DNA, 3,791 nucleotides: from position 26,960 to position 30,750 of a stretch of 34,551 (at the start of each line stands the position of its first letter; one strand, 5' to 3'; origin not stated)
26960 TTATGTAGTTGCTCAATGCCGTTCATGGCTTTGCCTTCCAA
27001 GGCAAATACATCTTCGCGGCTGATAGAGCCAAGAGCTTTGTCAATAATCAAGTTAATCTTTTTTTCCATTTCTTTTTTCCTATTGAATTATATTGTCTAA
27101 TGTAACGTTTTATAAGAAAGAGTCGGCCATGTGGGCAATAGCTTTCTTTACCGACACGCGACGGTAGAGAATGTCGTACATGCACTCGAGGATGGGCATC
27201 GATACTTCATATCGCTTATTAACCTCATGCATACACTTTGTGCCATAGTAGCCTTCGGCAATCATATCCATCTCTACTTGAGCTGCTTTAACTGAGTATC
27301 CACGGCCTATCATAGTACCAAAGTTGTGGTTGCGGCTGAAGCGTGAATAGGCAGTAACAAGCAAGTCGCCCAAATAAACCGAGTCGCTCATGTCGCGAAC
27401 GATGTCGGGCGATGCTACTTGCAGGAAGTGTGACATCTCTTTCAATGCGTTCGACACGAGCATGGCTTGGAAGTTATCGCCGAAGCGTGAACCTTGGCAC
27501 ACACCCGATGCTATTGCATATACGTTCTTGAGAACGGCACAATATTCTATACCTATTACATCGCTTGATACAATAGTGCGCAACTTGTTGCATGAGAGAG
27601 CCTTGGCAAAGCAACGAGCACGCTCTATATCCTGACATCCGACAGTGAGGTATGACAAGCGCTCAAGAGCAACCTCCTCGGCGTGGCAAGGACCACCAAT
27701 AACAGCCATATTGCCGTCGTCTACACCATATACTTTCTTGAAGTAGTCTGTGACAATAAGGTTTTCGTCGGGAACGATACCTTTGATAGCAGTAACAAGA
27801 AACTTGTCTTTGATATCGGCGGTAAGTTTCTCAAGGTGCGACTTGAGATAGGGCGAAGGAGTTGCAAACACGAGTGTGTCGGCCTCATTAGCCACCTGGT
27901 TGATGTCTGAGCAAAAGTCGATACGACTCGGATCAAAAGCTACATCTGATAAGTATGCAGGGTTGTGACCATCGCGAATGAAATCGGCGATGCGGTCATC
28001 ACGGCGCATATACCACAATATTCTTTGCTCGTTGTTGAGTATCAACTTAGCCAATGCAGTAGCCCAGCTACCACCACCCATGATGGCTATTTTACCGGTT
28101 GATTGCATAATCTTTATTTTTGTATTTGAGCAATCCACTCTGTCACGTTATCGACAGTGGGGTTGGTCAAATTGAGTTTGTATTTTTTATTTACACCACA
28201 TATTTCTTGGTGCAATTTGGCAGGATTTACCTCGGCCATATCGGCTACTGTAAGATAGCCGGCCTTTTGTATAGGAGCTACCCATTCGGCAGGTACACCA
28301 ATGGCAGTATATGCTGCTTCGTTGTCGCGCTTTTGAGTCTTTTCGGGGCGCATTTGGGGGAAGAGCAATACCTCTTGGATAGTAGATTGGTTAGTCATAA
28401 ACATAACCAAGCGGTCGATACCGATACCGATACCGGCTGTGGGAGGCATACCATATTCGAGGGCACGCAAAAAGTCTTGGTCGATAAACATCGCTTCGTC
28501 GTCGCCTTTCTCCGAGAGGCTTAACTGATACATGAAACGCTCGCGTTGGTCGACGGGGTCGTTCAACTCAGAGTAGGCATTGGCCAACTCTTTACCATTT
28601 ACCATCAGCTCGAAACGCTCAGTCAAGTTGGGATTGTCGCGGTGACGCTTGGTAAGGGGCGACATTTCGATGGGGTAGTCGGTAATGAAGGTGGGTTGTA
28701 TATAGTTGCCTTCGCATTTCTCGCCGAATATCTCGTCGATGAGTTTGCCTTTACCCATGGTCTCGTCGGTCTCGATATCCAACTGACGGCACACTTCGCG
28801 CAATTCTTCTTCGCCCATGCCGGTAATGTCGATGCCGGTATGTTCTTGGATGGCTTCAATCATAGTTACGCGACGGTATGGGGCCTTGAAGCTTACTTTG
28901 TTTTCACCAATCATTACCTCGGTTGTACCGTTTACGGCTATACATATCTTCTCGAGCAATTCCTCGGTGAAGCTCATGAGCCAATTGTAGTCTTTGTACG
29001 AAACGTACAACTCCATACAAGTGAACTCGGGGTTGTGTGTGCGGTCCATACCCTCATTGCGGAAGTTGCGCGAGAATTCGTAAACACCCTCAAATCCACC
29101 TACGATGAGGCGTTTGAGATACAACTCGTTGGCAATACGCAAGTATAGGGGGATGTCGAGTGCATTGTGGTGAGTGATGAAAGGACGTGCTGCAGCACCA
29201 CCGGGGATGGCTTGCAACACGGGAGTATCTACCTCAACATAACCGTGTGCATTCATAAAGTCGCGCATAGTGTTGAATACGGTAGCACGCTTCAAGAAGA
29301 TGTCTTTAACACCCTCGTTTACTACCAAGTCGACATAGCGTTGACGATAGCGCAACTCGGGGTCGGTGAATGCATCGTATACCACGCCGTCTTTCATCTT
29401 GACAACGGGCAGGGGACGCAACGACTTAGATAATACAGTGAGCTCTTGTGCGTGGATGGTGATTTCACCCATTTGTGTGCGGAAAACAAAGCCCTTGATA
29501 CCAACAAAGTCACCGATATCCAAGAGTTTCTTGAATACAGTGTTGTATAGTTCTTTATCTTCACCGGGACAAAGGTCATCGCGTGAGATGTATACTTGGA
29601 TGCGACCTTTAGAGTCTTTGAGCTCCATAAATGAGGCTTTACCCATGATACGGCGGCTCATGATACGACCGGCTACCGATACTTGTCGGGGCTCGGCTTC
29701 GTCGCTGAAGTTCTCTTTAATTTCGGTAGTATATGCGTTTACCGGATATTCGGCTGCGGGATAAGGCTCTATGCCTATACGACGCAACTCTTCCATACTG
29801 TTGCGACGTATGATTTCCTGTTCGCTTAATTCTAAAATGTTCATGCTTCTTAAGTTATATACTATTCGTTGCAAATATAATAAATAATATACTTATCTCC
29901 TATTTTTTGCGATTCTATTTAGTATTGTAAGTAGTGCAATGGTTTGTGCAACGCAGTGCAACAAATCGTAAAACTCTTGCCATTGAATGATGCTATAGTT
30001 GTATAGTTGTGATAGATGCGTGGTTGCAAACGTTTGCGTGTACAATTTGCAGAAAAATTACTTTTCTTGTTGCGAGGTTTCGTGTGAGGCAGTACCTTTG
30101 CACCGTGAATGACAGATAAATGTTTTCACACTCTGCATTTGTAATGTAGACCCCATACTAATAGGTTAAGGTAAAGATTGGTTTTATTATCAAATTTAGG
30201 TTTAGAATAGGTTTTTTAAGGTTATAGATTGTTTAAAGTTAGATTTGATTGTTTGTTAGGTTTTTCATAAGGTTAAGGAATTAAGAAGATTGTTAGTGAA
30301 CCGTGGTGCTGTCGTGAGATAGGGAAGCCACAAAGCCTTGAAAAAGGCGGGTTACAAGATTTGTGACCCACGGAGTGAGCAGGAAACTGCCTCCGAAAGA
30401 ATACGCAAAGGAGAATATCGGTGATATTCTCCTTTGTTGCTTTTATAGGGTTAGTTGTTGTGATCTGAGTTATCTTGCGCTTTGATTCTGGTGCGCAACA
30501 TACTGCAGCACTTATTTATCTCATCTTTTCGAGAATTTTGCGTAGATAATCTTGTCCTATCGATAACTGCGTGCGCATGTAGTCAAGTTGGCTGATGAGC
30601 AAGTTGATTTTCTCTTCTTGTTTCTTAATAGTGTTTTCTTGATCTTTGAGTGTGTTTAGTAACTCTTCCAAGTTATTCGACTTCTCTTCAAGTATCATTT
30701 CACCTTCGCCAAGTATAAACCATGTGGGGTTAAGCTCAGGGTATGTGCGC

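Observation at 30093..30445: Promoter-to-terminator unit with no ORF: candidate novel sRNA with an AGGTT/AGATTG motif array and GNRA-capped hairpins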

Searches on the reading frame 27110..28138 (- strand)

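Call 18: search_protein_families(library=pfam, proteins=[window:27110-28138:-], max_evalue=0.01)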
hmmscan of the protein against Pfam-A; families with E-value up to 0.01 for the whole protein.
window:27110-28138:- (342 aa): 4 families
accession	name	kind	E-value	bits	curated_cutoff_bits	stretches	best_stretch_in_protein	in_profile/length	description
PF07479.19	NAD_Gly3P_dh_C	-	1.2e-43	149.1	25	1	193-334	1-141/142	NAD-dependent glycerol-3-phosphate dehydrogenase C-terminus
PF01210.29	NAD_Gly3P_dh_N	-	1.7e-31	109.8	23.1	1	16-172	1-156/158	NAD-dependent glycerol-3-phosphate dehydrogenase N-terminus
PF20618.3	GPD_NAD_C_bact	-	6.9e-18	65.4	27.6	1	255-318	2-64/66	Bacterial GPD, NAD-dependent C-terminal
PF03807.23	F420_oxidored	-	4.9e-06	27.5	21.6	1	16-117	1-91/94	NADP oxidoreductase coenzyme F420-dependent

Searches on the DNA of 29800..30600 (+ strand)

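Call 4: search_rna_families(source=window, start=29800, end=30600, threshold=evalue, max_evalue=10, show_alignments=3)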
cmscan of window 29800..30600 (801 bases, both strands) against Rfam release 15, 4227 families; matches with E-value up to 10: 3.
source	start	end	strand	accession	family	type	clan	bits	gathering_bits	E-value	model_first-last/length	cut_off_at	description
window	30086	30153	+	RF00708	mir-450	Gene; miRNA;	-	18.9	60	3.1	1-78/78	no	mir-450 microRNA precursor family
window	30397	30450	-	RF02436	SpF43_sRNA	Gene; sRNA;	-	16.2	70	4.1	1-99/99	no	Streptococcus sRNA SpF43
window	30044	30151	+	RF02777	OppA_thermometer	Cis-reg; thermoregulator;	-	11.3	290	1.9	1-304/304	no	OppA 5' UTR thermometer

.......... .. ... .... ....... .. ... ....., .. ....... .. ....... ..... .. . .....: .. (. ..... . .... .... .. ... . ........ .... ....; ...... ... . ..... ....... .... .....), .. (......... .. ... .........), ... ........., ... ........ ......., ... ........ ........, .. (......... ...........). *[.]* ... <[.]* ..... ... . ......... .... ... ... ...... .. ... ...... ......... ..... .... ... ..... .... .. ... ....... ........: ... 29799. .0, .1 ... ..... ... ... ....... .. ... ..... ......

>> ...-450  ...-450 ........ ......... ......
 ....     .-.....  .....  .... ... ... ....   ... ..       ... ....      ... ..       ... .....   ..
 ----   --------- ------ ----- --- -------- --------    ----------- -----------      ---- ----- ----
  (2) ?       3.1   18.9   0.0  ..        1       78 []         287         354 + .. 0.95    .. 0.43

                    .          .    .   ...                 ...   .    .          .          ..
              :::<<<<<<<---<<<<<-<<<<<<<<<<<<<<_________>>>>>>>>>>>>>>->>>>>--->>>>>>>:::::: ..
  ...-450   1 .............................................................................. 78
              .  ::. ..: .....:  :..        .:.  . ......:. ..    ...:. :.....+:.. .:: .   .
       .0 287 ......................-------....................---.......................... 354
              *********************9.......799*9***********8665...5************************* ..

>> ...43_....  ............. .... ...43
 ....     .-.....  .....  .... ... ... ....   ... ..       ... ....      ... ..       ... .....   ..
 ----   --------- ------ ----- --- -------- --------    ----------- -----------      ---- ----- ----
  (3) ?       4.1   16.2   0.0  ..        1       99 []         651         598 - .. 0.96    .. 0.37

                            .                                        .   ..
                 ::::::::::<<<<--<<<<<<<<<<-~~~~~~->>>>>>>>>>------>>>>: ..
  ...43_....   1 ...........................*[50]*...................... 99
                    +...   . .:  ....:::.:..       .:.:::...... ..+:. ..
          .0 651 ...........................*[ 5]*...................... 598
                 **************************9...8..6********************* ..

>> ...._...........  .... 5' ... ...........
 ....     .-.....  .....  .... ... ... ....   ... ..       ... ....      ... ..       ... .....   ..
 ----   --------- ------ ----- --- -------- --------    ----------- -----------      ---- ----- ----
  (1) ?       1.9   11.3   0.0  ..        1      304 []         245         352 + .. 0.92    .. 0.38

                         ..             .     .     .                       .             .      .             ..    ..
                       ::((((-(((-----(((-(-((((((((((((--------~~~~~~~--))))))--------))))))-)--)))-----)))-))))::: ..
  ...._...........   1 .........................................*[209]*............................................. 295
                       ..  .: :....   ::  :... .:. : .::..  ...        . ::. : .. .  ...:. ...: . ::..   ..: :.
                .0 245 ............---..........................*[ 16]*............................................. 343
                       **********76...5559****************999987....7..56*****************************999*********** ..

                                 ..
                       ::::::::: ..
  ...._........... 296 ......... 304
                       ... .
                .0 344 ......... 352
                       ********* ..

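Call 90: search_dna_similar(query=window:30105-30447:+, collection=phages, mode=distant, max_evalue=0.01)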
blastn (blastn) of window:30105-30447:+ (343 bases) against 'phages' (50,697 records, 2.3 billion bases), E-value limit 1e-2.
Records with a match: 1; places in all: 1; records where one place covers at least 80% of the query: 0.
Best place of each record, by identity: 80-90% 1.
By first word of the organism name: Lactiplantibacillus 1.
By host as written in the record: Lactiplantibacillus plantarum CNGBCC1800069 1.
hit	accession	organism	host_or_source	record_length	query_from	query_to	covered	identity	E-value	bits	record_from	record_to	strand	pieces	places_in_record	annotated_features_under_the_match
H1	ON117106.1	Lactiplantibacillus phage Gut-P1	Lactiplantibacillus plantarum ...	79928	64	99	10%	88.9%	2e-3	48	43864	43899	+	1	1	hypothetical protein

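Call 91: search_dna_similar(query=window:30105-30447:+, collection=plasmids, mode=distant, max_evalue=0.01)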
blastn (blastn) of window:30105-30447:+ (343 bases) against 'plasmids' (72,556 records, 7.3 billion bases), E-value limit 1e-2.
No match.
